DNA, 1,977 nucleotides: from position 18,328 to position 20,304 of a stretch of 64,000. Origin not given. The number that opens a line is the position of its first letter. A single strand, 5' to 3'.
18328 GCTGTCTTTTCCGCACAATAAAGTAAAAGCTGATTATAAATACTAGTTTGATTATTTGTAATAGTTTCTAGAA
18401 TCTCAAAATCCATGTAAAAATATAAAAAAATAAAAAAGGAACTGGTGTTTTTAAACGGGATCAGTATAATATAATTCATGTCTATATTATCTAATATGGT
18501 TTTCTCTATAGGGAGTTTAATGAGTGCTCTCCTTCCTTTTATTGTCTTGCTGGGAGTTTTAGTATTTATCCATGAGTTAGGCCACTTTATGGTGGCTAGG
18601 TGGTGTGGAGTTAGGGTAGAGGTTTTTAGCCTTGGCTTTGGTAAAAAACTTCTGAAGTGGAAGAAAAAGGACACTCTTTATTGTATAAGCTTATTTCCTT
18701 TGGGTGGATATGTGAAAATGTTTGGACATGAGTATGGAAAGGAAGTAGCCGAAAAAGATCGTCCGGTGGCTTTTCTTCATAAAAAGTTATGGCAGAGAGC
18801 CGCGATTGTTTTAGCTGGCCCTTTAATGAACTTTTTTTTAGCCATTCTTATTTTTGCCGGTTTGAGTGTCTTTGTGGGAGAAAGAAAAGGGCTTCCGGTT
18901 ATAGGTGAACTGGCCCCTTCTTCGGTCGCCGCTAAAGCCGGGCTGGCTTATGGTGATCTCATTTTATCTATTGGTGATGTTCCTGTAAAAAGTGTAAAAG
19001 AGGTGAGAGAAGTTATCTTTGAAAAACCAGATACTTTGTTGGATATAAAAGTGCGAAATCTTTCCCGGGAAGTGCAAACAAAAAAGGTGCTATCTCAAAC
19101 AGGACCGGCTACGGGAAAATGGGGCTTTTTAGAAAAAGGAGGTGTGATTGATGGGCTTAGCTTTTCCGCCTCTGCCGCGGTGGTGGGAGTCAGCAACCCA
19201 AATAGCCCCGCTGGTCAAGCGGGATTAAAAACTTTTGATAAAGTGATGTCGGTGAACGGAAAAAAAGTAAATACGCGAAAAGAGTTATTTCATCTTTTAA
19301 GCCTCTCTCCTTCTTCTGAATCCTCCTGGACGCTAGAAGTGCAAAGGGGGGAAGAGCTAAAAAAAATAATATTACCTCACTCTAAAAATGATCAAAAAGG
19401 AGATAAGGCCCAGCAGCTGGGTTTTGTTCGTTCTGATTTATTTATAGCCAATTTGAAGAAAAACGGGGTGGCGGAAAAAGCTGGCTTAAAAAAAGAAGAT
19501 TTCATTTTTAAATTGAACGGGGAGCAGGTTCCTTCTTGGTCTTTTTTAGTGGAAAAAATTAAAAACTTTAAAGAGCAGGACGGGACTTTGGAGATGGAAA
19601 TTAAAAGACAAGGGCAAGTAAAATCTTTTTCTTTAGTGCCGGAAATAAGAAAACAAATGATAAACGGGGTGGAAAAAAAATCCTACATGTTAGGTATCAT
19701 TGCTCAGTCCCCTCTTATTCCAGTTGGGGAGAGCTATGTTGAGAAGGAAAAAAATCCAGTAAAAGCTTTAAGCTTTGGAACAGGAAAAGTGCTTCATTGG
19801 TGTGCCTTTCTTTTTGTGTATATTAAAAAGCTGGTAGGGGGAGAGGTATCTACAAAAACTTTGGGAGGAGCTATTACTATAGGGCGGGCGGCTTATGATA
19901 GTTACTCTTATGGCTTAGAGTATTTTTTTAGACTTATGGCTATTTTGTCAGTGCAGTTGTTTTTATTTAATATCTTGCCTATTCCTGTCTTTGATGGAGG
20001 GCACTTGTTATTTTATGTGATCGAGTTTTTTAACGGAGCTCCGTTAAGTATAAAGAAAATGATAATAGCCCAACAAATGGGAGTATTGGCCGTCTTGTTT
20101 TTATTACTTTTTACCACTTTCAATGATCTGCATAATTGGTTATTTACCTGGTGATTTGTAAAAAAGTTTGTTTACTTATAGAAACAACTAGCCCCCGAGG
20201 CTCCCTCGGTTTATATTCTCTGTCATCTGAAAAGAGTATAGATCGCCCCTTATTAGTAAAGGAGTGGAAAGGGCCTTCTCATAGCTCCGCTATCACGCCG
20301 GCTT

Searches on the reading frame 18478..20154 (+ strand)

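Call 96: search_protein_families(library=pfam, proteins=[window:18478-20154:+], max_evalue=0.00001)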
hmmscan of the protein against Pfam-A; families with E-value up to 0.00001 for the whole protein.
window:18478-20154:+ (558 aa): 4 families
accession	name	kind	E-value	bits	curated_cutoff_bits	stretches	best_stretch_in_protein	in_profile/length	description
PF02163.28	Peptidase_M50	-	5e-63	212.8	27.2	1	21-542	2-221/221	Peptidase family M50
PF13180.12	PDZ_2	-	1e-24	87.1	27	2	240-297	20-76/80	PDZ domain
PF17820.7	PDZ_6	-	1.8e-22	79.2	27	1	142-193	2-53/54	PDZ domain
PF00595.29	PDZ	-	1.7e-18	67.2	23.2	0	313-375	23-80/81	PDZ domain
